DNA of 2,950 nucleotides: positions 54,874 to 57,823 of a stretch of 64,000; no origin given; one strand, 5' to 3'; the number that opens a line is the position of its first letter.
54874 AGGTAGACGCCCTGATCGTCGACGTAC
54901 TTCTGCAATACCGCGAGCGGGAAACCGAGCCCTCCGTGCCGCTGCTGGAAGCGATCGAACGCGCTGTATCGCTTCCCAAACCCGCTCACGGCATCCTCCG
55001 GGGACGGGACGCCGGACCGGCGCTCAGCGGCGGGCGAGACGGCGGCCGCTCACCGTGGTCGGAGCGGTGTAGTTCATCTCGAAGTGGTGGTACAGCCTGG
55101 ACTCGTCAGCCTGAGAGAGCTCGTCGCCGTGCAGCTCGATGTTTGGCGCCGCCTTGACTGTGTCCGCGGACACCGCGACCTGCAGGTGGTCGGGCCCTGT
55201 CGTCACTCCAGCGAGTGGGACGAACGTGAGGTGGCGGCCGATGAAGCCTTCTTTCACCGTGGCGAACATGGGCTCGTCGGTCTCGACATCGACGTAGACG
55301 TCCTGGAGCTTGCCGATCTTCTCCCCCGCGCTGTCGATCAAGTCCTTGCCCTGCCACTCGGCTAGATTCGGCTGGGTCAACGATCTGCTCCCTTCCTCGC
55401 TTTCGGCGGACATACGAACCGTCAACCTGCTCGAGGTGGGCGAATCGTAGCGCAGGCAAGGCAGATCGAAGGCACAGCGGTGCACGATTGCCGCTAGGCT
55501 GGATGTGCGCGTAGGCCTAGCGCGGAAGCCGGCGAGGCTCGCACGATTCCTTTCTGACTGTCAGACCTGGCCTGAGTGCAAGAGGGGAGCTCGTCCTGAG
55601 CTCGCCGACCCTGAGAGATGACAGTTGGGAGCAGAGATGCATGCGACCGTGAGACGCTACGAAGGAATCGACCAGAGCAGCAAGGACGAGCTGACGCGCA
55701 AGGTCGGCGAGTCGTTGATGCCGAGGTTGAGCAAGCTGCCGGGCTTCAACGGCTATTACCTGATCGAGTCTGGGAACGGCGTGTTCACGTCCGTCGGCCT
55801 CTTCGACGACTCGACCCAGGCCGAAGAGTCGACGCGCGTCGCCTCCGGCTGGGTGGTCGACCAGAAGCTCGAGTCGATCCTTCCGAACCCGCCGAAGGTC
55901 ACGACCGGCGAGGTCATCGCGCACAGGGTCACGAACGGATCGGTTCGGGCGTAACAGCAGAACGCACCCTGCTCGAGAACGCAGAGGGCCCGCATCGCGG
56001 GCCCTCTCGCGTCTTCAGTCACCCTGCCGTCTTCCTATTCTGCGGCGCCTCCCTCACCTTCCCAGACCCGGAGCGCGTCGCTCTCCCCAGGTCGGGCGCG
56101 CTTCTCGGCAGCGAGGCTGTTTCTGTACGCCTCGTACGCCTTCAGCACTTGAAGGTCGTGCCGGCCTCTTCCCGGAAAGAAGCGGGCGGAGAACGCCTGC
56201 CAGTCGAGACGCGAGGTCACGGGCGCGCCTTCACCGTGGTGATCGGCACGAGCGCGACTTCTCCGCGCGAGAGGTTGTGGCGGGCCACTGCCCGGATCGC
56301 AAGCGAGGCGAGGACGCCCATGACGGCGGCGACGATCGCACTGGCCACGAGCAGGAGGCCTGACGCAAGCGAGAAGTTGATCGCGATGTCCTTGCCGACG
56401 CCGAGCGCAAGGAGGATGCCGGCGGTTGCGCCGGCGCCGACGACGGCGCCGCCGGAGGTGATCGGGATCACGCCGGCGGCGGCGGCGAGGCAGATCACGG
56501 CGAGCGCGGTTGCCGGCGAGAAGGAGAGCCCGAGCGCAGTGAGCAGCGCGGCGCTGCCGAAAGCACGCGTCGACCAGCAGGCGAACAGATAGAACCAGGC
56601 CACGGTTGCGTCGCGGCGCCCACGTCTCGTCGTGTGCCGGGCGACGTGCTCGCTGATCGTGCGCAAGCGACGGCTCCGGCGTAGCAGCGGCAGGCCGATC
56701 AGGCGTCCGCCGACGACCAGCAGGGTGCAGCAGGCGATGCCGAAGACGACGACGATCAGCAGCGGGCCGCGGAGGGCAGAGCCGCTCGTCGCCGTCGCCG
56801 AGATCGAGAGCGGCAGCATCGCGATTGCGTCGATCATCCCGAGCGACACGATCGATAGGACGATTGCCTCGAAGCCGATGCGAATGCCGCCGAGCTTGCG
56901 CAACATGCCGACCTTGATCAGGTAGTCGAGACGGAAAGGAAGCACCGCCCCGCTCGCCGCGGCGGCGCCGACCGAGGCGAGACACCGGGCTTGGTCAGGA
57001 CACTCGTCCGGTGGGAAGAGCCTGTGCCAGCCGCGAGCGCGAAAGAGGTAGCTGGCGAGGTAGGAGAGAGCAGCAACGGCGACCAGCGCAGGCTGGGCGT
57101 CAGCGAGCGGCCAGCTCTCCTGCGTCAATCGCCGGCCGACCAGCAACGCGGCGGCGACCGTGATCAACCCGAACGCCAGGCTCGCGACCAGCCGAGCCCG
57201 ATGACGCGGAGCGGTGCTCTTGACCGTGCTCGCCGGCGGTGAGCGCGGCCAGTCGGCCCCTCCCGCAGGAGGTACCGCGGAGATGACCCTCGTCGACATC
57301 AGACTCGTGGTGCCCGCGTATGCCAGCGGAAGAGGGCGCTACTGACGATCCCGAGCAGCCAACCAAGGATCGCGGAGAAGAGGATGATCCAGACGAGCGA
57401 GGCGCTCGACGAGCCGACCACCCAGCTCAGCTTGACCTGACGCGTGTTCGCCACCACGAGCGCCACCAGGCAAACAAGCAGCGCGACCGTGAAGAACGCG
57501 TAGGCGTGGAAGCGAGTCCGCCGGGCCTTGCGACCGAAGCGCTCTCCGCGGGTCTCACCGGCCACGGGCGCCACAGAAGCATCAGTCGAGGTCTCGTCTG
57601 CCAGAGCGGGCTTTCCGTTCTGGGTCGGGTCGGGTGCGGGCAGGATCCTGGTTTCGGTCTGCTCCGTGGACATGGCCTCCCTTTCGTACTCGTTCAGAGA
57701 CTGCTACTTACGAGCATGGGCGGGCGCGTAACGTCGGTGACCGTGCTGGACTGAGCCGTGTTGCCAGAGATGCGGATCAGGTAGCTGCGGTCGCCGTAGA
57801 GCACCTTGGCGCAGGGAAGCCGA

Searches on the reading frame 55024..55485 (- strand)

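Call 51: search_protein_families(library=pfam, max_evalue=0.01, proteins=[window:55024-55485:-])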
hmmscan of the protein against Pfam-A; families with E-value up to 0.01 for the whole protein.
window:55024-55485:- (153 aa): 1 family
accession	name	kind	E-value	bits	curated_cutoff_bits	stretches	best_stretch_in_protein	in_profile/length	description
PF05239.21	PRC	-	1.6e-09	38.1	21.2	1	42-108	7-76/78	PRC-barrel domain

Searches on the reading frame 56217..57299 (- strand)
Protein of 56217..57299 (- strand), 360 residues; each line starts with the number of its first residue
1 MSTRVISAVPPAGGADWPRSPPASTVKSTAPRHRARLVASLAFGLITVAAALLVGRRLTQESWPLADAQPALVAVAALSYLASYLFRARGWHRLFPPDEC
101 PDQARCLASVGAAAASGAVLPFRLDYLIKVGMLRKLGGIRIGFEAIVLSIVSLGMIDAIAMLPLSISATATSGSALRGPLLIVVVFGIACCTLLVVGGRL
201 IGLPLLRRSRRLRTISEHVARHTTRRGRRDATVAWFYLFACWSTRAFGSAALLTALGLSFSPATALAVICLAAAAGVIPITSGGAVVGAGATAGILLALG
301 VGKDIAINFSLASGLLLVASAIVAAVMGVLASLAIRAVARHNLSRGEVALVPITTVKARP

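Call 8: search_protein_families(library=pfam, max_evalue=0.1, proteins=[window:56217-57299:-])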
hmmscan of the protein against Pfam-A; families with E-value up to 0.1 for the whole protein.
window:56217-57299:- (360 aa): 1 family
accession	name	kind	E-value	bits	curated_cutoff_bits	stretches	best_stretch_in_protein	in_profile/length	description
PF03706.18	LPG_synthase_TM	-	1.1e-10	41.9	33.4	1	45-318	7-295/302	Lysylphosphatidylglycerol synthase TM region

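Call 9: search_protein_families(library=ncbifam, max_evalue=0.1, proteins=[window:56217-57299:-])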
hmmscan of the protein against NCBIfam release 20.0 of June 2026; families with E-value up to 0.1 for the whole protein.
window:56217-57299:- (360 aa): 1 family
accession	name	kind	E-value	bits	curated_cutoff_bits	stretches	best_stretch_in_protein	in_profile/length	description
TIGR00374.1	TIGR00374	subfamily_domain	5.7e-05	22.7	43.2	1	229-334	210-312/323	flippase-like domain-containing protein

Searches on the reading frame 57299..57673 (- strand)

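Call 8: search_protein_families(library=pfam, max_evalue=0.1, proteins=[window:57299-57673:-])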
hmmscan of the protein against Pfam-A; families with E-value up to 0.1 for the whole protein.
window:57299-57673:- (124 aa): 3 families
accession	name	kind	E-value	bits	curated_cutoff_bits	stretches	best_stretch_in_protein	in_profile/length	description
PF06305.16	LapA_dom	-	1.4e-05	25.3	28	1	76-120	2-46/64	Lipopolysaccharide assembly protein A domain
PF10864.13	DUF2663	-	0.011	16.5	25.2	1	42-102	8-67/127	Protein of unknown function (DUF2663)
PF05750.17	Rubella_Capsid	-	0.026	14.8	27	1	40-78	167-205/206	Rubella capsid protein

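Call 9: search_protein_families(library=ncbifam, max_evalue=0.1, proteins=[window:57299-57673:-])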
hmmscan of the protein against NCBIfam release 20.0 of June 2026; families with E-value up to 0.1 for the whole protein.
window:57299-57673:- (124 aa): 2 families
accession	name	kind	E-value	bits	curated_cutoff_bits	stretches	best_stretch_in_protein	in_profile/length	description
NF049861.1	SCO2400_fam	subfamily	0.019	15.5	55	1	15-78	58-118/136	SCO2400 family protein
TIGR01620.2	hyp_HI0043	subfamily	0.074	12.7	160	1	36-116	42-118/329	TIGR01620 family protein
